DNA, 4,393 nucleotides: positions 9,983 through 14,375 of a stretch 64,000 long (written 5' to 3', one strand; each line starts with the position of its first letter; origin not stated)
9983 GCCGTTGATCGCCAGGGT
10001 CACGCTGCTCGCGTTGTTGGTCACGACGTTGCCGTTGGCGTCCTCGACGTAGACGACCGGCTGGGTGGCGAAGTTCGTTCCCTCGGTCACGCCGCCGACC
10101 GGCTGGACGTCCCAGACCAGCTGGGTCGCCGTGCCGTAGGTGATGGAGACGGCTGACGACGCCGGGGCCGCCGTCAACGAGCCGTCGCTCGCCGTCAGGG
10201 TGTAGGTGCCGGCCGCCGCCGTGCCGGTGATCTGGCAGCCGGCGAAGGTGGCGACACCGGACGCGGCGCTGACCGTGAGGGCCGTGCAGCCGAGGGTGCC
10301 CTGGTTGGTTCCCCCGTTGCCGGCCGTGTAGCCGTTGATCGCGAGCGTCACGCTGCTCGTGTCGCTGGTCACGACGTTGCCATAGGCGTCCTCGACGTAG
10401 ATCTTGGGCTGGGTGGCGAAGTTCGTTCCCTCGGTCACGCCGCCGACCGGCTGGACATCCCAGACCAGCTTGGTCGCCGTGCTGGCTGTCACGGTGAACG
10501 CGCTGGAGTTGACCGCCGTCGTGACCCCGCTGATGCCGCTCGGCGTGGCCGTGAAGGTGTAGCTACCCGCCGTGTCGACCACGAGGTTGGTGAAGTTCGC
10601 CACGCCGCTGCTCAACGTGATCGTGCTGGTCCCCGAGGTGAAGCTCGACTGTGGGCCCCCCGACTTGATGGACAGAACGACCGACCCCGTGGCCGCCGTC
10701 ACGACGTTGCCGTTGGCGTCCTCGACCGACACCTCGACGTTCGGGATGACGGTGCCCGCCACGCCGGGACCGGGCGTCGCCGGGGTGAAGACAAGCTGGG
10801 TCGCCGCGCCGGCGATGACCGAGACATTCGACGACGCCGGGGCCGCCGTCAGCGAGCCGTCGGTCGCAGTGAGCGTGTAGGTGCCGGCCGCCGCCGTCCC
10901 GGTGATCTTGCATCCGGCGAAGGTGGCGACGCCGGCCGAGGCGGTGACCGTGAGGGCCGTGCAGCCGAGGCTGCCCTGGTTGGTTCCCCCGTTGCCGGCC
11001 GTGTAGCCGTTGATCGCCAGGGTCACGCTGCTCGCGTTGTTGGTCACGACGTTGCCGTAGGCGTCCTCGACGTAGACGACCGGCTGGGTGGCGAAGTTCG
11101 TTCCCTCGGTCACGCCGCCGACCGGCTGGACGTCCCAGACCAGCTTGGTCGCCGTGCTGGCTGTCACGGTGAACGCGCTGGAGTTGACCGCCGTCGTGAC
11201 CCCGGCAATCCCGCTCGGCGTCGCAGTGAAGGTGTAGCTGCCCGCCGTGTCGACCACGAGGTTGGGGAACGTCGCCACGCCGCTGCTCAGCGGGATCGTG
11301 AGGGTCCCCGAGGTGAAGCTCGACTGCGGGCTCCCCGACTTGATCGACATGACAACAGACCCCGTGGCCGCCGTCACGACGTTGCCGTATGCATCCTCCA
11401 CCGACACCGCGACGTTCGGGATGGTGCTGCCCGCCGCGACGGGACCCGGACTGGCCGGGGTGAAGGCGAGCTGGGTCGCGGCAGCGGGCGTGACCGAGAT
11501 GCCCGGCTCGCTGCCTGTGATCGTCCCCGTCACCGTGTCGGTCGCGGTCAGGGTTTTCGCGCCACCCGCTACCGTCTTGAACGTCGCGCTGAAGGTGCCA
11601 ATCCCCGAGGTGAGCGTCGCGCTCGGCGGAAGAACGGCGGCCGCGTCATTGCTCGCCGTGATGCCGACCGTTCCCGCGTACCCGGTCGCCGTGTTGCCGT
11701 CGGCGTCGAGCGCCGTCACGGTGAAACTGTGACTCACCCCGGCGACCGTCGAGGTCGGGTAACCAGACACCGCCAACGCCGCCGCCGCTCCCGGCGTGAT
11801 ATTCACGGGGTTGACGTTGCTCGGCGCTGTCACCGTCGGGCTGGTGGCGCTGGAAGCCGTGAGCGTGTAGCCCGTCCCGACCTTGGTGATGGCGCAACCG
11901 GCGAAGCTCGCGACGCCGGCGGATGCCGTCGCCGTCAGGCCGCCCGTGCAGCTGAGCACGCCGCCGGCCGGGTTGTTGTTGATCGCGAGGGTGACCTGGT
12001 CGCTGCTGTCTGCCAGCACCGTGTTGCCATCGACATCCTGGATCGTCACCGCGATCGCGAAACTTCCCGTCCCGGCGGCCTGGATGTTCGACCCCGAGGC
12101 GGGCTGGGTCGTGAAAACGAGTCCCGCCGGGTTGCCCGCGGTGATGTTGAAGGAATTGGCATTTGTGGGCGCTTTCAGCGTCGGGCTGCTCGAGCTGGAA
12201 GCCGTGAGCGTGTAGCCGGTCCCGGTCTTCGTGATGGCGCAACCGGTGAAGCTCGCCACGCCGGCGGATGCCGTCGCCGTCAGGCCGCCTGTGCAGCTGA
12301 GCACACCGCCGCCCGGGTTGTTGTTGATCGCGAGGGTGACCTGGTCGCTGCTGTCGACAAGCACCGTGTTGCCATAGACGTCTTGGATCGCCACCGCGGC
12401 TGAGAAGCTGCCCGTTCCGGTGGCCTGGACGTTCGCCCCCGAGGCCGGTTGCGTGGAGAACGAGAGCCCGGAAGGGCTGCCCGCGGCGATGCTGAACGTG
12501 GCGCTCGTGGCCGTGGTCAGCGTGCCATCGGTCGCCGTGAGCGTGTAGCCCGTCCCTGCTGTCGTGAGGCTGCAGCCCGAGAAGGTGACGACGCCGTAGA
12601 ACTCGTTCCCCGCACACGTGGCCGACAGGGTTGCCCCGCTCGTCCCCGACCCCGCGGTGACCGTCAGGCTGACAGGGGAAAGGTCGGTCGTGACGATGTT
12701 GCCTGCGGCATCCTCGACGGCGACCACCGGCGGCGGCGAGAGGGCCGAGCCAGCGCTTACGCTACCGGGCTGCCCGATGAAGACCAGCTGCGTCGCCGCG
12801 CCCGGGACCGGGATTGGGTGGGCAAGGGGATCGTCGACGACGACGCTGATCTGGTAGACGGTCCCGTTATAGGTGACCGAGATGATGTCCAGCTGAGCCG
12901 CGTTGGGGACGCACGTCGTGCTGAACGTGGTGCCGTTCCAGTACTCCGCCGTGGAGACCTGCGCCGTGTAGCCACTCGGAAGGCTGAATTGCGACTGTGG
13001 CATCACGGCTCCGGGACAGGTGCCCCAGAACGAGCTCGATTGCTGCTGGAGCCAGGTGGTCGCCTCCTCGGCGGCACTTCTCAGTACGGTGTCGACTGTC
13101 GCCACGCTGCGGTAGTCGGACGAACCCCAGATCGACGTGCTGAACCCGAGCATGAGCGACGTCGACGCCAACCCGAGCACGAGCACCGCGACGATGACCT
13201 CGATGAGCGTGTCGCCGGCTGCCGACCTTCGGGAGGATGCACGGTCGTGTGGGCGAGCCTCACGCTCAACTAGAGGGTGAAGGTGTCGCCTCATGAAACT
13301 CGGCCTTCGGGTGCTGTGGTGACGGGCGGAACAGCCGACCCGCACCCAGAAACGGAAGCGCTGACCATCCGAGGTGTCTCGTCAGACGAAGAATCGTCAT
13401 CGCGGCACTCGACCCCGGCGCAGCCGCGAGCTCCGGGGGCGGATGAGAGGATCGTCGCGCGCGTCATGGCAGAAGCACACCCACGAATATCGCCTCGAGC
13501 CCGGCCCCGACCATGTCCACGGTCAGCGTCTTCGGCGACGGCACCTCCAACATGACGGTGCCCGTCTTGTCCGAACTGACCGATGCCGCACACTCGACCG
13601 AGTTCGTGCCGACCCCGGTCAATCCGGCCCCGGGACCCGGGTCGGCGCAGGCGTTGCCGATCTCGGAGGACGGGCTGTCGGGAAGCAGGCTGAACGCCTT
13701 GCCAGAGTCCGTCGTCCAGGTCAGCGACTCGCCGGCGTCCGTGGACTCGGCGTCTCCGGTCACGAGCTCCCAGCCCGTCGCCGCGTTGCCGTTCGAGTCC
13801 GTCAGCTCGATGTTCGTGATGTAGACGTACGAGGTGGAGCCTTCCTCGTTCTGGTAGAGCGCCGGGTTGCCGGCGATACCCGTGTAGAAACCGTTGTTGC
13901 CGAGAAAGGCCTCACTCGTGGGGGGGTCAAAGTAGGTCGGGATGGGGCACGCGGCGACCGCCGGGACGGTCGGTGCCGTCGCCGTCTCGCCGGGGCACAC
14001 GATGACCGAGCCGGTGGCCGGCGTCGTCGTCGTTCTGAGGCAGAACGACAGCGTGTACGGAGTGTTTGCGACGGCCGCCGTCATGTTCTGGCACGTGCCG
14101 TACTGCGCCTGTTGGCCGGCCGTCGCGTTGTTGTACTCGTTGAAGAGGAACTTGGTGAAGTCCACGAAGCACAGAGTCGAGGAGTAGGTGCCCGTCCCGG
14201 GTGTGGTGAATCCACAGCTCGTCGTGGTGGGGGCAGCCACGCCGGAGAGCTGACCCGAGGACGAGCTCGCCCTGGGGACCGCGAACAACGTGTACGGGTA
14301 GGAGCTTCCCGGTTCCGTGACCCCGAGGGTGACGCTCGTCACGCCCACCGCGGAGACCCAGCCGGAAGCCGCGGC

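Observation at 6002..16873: Divergent three-gene pilin-like module separate from the pil machinery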

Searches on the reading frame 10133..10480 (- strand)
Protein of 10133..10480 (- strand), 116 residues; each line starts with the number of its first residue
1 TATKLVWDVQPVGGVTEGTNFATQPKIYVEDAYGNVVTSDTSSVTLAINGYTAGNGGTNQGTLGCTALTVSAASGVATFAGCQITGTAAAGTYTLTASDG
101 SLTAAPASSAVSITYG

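Call 68: search_protein_families(library=pfam, proteins=[window:10133-10480:-], max_evalue=1)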
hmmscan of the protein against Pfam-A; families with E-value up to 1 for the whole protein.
seq(116 aa): 1 family
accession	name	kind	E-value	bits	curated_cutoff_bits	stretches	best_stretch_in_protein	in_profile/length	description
PF18565.7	Glyco_hydro2_C5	-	0.0018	18.6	32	1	27-105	22-100/103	Glycoside hydrolase family 2 C-terminal domain 5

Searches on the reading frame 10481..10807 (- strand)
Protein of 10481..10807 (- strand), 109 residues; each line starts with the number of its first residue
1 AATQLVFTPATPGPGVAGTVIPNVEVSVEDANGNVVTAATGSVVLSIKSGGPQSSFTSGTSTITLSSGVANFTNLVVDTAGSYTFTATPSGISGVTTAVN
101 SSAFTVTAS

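Call 68: search_protein_families(library=pfam, proteins=[window:10481-10807:-], max_evalue=1)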
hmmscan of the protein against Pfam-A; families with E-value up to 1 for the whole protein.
seq(109 aa): 4 families
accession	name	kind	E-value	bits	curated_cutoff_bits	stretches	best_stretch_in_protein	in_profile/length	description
PF09134.16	Invasin_D3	-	0.00044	21.1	33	1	23-93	23-86/98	Invasin, domain 3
PF18565.7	Glyco_hydro2_C5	-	0.011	16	32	1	23-62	19-58/103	Glycoside hydrolase family 2 C-terminal domain 5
PF21135.2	DRL_cat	-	0.074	13.5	27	1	54-96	56-98/164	Oxidoreductase DRL, catalytic domain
PF13860.13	FlgD_ig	-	0.37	11.3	27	0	21-38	22-39/79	FlgD Ig-like domain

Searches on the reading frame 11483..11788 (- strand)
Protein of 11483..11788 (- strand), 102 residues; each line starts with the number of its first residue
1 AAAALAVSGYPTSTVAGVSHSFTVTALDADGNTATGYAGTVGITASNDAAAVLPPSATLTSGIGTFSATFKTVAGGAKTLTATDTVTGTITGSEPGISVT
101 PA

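Call 68: search_protein_families(library=pfam, proteins=[window:11483-11788:-], max_evalue=1)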
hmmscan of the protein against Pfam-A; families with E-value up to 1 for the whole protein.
seq(102 aa): 2 families
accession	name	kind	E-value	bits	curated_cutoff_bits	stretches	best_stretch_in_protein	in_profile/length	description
PF02369.22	Big_1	-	0.0013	19.2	34.9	1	20-84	19-80/93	Bacterial Ig-like domain (group 1)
PF00630.25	Filamin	-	0.055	14.7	26.9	1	13-73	16-71/93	Filamin/ABP280 repeat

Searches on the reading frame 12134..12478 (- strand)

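Call 68: search_protein_families(library=pfam, proteins=[window:12134-12478:-], max_evalue=1)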
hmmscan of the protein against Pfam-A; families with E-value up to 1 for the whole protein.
seq(115 aa): 1 family
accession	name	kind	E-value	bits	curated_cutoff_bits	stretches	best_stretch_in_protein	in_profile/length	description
PF15096.12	G6B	-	0.098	13.1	24.3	1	50-102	5-58/114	G6b-B extracellular V-set Ig-like domain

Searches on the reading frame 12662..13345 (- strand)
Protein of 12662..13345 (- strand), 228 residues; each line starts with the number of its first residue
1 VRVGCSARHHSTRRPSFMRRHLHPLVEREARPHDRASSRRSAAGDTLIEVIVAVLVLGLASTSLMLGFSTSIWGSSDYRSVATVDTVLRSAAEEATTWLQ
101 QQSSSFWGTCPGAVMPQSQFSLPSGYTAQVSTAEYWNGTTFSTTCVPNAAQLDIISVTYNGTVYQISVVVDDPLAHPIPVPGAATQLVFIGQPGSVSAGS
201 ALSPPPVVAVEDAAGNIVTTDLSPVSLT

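Call 12: search_protein_families(library=ncbifam, proteins=[window:12700-13345:-], max_evalue=0.1)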
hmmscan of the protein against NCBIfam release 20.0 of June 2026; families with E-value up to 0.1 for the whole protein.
window:12700-13345:- (215 aa): 1 family
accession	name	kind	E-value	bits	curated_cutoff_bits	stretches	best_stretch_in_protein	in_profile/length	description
TIGR02523.1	type_IV_pilV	equivalog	0.07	13.6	52.2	0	43-82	2-43/139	type IV pilus modification protein PilV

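Call 28: search_solved_structures(query=A2, max_evalue=10, show_alignments=2)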
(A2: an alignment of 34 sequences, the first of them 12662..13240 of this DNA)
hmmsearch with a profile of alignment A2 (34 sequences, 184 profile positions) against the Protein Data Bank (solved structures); distinct sequences matched with E-value up to 10: 138 (the best 60 are shown).
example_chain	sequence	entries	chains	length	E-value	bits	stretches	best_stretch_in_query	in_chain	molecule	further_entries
7tgg_A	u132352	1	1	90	0.006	19.9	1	4-58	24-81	Geopilin domain 1 protein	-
9egp_A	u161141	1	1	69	0.015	18.6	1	3-55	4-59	Geopilin domain 1 protein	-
5fw7_A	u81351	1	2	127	0.055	16.7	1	88-139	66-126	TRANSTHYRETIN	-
2m7g_A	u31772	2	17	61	0.068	16.4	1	11-59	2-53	Geopilin domain 1 protein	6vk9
4tls_A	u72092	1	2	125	0.24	14.6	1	88-141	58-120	Transthyretin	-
4tlt_A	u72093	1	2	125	0.24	14.6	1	88-141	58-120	Transthyretin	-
4tkw_A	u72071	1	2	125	0.24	14.6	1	88-141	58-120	Transthyretin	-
4tnf_A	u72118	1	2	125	0.25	14.6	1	88-141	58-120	Transthyretin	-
7kjj_A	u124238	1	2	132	0.25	14.6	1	58-139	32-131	TTR ancestor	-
4tl4_A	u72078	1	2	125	0.26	14.5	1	89-141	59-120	Transthyretin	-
5h0z_A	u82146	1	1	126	0.28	14.4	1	88-139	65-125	Transthyretin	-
9w9n_A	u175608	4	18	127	0.35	14.1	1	85-139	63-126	Transthyretin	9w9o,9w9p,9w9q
9hyw_A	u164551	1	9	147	0.4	13.9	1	86-139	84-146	Transthyretin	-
1etb_1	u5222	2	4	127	0.4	13.9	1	88-139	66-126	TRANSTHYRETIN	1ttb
1g1o_A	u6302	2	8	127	0.45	13.7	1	87-139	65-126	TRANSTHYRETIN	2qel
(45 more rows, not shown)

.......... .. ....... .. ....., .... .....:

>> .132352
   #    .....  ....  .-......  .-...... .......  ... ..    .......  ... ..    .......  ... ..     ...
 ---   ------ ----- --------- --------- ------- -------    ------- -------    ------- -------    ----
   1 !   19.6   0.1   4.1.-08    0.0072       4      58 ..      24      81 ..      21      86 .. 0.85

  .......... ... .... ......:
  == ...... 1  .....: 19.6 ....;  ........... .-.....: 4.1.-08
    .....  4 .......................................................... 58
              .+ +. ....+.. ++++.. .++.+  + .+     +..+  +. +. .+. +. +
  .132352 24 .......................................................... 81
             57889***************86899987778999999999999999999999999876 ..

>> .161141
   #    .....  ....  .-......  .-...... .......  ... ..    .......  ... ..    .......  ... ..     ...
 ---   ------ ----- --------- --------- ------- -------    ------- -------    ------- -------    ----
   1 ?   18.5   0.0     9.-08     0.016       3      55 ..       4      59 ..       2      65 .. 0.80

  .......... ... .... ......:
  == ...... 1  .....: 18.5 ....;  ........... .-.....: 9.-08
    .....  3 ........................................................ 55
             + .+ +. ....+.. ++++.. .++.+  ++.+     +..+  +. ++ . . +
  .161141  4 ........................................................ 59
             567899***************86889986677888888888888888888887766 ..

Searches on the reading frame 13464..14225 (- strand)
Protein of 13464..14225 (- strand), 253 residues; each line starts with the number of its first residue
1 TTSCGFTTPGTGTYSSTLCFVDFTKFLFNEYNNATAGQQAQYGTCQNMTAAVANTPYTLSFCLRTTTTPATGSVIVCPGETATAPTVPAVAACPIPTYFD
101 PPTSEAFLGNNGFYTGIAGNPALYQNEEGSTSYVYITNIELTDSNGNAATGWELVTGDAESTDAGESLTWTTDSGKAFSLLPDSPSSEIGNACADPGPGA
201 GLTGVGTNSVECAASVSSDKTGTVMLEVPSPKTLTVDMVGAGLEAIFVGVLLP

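Call 45: search_protein_families(library=pfam, proteins=[window:13464-14225:-], max_evalue=1)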
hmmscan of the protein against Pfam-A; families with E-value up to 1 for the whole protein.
window:13464-14225:- (253 aa): 1 family
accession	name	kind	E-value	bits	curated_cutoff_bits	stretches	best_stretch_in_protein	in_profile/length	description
PF18651.6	CshA_NR2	-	3e-06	28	24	1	56-250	29-195/196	Surface adhesin CshA non-repetitive domain 2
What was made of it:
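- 13467..14225 (-): C-terminal CshA_NR2-like beta-sandwich module of the 477-aa protein (residues 225-477). PF18651 gives E 3e-6 and 28.0 bits against a cut-off of 24 when the domain is scanned alone (call 45).
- On CshA_NR2 adhesive domain (PF18651): The isolated domain (residues 225-477) scores 28.0 bits against 24, covering profile positions 29-195 of 196 (call 45).
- Closest known: CshA-type fibrillar adhesins. Same: The C-terminal module of the 477-aa protein matches the NR2 ligand-binding beta-sandwich profile above the gathering score (call 45).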
